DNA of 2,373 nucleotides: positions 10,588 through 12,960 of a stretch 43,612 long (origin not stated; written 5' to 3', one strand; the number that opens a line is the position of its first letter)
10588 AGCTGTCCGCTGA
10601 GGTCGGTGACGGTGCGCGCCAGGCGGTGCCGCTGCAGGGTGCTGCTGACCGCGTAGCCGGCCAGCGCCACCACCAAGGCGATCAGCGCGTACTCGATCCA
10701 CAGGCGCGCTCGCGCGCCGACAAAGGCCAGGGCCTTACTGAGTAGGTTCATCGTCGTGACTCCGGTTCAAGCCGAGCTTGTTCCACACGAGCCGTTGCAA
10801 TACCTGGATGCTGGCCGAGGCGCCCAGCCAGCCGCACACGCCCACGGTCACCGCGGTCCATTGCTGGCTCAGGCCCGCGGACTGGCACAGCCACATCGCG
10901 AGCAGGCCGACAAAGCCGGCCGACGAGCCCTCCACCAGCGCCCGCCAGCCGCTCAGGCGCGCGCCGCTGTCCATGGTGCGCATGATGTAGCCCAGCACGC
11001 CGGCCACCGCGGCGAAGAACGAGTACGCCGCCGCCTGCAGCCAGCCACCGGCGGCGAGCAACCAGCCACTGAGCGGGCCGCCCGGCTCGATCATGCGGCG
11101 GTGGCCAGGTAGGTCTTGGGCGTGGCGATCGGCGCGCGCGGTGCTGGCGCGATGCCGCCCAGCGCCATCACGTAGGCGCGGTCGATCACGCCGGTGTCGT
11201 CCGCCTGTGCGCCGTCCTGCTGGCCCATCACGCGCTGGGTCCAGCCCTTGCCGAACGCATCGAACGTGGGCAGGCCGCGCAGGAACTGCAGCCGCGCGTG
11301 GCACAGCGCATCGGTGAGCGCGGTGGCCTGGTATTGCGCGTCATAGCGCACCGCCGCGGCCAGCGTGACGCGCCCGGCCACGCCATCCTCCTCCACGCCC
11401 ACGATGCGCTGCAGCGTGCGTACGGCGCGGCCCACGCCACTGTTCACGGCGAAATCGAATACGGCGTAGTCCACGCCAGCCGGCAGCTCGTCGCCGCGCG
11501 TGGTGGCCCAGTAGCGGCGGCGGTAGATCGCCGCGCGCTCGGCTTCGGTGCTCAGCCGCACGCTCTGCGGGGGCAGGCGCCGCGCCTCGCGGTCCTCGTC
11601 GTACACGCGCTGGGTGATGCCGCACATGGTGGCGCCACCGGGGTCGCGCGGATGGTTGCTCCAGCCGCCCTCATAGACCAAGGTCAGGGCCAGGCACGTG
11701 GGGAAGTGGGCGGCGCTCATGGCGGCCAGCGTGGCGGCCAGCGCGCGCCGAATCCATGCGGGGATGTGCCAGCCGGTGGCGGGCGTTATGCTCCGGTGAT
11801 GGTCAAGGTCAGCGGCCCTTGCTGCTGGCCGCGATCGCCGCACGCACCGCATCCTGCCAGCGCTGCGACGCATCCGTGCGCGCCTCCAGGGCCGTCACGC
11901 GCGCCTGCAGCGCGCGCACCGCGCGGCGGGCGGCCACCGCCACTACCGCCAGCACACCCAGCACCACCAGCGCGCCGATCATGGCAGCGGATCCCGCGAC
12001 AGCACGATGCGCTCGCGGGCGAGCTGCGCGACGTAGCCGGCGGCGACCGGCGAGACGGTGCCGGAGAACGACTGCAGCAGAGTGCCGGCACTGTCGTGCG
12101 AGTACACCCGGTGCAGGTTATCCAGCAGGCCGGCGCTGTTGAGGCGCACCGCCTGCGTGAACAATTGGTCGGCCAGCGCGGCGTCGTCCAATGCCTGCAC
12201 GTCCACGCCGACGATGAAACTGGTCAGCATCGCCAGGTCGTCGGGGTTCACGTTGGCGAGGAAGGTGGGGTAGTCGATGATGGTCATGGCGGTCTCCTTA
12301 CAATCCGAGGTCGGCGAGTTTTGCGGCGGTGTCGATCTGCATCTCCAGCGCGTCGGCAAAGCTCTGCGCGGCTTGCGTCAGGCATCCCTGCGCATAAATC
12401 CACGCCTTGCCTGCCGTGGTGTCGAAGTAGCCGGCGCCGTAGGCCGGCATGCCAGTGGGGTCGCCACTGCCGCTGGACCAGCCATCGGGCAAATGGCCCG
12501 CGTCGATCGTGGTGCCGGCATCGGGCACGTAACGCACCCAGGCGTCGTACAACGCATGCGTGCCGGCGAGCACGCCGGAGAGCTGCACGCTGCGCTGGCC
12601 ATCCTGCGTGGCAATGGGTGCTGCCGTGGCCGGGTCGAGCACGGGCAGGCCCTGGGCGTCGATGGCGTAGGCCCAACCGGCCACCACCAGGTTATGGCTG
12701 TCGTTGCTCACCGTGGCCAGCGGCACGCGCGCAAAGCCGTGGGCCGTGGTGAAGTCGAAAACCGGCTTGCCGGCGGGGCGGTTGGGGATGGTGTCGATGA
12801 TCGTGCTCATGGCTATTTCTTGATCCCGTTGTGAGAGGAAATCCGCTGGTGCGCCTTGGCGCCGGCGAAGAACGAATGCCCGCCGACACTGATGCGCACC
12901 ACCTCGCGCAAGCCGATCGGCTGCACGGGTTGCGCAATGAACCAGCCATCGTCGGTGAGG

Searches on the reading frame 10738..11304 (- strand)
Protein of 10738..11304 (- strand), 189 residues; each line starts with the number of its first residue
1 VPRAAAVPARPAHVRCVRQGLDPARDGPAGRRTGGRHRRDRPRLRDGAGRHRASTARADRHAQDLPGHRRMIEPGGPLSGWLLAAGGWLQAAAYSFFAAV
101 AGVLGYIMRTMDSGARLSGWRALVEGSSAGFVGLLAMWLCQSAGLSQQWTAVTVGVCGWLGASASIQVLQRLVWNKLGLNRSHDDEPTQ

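Call 45: search_protein_families(library=pfam, proteins=[window:10738-11304:-], max_evalue=0.01)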
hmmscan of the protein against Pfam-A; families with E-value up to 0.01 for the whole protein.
window:10738-11304:- (189 aa): 2 families
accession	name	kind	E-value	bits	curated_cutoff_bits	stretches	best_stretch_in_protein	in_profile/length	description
PF16083.10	Phage_holin_3_3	-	1.8e-14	54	28.4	1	96-167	5-76/78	LydA holin phage, holin superfamily III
PF05106.17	Phage_holin_3_1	-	0.0038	18.1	23.8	1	88-174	13-97/99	Phage holin family (Lysis protein S)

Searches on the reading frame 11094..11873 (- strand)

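Call 45: search_protein_families(library=pfam, proteins=[window:11094-11873:-], max_evalue=0.01)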
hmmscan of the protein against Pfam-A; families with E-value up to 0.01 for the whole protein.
window:11094-11873:- (260 aa): 3 families
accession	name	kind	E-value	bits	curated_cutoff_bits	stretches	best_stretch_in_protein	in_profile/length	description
PF05838.17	Glyco_hydro_108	-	1.9e-26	92.8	21.2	1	63-146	3-85/85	Glycosyl hydrolase 108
PF09374.15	PG_binding_3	-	1.9e-06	28.4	24.6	1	149-214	1-74/76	Predicted Peptidoglycan domain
PF01471.23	PG_binding_1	-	0.0034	18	23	0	149-173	32-56/57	Putative peptidoglycan binding domain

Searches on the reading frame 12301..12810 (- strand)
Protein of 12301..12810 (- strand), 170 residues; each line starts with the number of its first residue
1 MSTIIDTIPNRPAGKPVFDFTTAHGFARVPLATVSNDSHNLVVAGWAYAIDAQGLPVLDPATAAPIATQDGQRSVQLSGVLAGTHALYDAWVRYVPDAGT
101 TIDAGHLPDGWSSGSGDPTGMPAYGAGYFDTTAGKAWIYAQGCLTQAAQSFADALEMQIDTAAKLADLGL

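Call 45: search_protein_families(library=pfam, proteins=[window:12301-12810:-], max_evalue=0.01)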
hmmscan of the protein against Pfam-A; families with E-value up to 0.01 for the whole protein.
window:12301-12810:- (170 aa): 0 families

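Call 46: search_protein_families(library=phrogs, proteins=[window:12301-12810:-], max_evalue=0.01)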
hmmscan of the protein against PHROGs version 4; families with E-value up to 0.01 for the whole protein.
window:12301-12810:- (170 aa): 0 families
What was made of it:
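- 12298..12810 (-): Downstream 170-aa gene of unknown function, starting 2 nt after the fibre stop. No family match (calls 45, 46).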
